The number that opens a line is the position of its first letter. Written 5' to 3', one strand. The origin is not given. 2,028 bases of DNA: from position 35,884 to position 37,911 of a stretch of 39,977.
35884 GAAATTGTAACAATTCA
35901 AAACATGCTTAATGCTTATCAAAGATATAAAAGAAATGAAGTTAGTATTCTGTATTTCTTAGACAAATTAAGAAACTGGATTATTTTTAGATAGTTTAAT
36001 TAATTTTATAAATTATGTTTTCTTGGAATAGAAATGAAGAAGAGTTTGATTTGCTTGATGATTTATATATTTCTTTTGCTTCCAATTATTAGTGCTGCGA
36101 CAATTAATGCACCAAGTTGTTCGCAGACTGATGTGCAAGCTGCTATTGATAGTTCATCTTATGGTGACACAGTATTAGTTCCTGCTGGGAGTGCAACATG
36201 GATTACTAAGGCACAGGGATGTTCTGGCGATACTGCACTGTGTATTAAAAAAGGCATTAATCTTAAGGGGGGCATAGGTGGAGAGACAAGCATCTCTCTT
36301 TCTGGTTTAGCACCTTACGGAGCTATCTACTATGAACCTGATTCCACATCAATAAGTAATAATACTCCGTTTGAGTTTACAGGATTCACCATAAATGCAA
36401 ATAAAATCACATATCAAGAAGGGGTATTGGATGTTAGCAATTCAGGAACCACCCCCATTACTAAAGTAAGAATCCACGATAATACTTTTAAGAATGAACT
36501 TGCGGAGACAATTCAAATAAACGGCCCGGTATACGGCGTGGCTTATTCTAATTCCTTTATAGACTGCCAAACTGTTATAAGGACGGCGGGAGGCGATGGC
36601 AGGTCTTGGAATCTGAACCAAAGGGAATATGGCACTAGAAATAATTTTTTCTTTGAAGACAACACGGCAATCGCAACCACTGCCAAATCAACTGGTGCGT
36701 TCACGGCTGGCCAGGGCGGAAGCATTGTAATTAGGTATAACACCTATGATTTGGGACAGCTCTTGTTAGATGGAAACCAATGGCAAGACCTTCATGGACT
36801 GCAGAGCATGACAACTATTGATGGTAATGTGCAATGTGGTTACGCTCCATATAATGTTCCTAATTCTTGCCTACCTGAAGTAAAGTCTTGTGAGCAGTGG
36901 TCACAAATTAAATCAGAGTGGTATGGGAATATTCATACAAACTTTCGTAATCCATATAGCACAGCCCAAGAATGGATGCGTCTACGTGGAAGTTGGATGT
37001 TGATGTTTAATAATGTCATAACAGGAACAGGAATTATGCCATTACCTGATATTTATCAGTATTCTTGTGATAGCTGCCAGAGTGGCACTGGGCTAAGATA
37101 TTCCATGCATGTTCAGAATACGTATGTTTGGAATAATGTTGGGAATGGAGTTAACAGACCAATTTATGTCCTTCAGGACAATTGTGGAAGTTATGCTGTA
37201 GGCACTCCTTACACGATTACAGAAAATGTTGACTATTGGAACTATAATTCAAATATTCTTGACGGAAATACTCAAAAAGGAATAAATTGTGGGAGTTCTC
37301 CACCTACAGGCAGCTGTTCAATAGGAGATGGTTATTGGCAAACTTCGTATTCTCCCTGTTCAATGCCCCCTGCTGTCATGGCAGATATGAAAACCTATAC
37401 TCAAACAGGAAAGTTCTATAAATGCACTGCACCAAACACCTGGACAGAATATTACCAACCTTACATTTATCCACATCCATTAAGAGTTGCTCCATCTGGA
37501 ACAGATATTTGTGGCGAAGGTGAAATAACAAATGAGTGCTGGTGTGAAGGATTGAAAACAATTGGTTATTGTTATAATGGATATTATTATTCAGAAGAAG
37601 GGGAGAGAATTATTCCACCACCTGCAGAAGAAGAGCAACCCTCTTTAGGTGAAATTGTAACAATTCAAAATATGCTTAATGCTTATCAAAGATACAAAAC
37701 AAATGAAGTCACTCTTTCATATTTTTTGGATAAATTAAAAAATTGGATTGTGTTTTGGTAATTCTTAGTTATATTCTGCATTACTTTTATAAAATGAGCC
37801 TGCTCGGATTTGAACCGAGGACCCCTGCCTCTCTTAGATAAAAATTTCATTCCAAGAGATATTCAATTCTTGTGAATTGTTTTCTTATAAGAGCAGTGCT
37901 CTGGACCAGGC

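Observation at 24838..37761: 13-kb head-to-tail array of seven modular paralogues with conserved ends and diverged beta-helix-like cores: candidate recombination-driven variable surface/secreted-protein system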

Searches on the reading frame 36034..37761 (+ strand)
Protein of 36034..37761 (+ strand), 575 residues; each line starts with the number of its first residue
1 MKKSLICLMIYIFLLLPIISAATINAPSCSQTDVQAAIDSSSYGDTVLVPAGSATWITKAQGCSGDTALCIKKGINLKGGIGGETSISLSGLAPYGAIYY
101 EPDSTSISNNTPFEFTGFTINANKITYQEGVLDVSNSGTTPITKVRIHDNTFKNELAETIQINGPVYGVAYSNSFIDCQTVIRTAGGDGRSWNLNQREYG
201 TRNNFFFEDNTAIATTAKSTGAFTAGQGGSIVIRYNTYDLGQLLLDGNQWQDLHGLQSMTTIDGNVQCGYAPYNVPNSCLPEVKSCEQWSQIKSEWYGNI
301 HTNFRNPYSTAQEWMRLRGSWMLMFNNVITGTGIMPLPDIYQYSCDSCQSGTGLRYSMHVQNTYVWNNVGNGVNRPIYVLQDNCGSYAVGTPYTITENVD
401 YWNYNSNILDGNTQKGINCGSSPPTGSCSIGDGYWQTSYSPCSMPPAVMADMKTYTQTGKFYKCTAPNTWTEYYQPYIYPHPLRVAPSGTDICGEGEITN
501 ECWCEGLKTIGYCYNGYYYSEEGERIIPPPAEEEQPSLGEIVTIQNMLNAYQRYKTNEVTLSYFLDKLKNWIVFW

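Call 3: search_protein_families(library=pfam, proteins=[window:36034-37761:+], max_evalue=1)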
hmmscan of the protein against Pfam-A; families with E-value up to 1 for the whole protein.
window:36034-37761:+ (575 aa): 1 family
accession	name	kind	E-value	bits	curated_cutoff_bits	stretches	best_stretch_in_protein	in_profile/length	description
PF24548.1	EF_EFCAB10_C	-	0.15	12.1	32.5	1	491-526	11-46/60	EFCAB10, C-terminal EF-hand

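Call 29: search_protein_families(library=ncbifam, proteins=[window:36034-37761:+], max_evalue=0.1)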
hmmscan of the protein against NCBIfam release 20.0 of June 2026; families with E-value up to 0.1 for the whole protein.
window:36034-37761:+ (575 aa): 0 families
